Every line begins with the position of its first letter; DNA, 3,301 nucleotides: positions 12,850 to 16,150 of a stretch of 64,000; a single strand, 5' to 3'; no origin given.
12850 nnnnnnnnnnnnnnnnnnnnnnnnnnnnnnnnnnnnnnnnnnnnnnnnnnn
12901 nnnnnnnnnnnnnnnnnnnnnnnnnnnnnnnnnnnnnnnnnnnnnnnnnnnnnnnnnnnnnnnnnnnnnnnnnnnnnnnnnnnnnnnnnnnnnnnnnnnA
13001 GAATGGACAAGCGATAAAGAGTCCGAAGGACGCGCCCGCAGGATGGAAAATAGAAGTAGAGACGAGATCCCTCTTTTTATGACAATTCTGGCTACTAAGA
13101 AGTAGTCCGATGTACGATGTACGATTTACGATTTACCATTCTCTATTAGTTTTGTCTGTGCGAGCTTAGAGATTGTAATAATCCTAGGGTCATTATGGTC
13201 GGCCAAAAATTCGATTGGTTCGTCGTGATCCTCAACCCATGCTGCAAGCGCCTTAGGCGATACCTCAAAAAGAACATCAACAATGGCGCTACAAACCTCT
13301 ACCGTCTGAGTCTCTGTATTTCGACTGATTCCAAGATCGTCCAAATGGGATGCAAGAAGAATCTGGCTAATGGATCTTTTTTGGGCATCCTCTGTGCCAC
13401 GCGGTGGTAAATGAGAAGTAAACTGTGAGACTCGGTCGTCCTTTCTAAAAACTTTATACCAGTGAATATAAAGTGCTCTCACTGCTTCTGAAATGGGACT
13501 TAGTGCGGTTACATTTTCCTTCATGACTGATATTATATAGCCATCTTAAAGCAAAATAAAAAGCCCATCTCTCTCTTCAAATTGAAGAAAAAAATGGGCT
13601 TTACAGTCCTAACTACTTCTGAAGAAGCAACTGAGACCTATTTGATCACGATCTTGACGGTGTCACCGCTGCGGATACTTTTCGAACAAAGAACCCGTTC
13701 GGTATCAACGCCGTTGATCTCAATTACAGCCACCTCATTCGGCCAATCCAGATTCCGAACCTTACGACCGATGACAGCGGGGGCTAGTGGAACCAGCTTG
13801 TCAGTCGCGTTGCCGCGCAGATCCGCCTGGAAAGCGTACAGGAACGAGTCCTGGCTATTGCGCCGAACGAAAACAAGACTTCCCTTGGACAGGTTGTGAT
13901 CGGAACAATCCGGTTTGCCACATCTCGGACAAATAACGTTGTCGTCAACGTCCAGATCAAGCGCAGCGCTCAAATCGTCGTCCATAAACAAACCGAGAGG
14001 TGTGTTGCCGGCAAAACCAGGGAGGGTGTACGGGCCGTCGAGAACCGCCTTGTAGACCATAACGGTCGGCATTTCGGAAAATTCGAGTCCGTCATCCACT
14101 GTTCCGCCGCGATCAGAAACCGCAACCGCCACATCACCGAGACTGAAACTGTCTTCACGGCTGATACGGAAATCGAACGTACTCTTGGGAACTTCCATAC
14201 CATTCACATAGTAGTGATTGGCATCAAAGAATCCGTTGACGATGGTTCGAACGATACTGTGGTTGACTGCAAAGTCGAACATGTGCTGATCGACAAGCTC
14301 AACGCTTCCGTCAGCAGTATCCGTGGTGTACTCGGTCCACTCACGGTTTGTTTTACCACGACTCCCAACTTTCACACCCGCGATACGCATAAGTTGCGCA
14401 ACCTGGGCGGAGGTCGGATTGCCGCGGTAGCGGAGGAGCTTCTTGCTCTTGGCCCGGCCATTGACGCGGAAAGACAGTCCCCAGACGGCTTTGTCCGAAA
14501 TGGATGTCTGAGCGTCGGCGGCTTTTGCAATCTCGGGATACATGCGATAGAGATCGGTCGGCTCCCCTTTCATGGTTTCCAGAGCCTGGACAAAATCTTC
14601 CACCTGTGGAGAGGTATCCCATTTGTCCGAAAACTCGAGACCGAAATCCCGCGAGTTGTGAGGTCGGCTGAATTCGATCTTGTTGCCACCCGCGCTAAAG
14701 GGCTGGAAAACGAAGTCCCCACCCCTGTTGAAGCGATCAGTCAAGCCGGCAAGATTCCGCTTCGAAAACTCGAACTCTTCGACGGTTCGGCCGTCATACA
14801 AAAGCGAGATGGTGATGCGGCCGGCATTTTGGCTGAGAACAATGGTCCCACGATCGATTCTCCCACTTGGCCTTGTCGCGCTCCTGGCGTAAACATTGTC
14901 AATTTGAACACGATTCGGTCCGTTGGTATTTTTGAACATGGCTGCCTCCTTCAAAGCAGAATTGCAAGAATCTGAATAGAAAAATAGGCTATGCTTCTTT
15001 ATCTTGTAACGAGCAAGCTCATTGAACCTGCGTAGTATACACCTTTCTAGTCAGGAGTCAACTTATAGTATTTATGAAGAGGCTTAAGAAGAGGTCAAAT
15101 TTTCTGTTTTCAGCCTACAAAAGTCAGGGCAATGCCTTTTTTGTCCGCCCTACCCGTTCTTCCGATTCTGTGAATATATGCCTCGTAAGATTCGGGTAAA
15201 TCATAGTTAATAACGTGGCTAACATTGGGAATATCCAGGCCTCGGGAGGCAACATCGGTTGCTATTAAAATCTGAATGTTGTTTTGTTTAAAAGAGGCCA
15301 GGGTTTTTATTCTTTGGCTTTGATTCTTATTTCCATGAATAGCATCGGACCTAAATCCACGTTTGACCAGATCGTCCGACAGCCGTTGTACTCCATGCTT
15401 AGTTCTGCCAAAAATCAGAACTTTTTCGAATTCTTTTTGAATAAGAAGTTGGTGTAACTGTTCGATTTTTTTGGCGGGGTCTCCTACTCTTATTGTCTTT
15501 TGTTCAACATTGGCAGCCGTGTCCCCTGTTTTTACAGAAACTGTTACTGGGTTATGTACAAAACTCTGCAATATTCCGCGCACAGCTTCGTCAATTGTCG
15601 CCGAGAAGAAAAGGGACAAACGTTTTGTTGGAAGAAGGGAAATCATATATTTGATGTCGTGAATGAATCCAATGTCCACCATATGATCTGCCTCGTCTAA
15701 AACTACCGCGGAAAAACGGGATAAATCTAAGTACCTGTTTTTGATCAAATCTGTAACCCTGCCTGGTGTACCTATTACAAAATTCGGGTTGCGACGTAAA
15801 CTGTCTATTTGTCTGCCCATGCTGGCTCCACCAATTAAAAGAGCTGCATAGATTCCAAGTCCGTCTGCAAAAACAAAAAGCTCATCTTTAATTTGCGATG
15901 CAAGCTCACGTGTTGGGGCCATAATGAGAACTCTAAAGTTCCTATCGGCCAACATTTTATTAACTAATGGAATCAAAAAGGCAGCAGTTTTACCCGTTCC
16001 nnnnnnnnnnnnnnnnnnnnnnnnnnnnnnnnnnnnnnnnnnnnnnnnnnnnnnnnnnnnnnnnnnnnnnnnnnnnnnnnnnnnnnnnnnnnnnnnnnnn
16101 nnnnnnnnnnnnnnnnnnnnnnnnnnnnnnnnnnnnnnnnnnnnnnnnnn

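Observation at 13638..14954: Paralogous high-GC proteins built from ThiS/MoaD-like beta-grasp segments plus a conserved CPRCG-x3-DC-x-DH motif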

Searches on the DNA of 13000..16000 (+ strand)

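Call 9: search_dna_similar(query=window:13000-16000:+, collection=phages, mode=near)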
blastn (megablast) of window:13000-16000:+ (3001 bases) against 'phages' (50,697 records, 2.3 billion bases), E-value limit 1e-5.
No match.
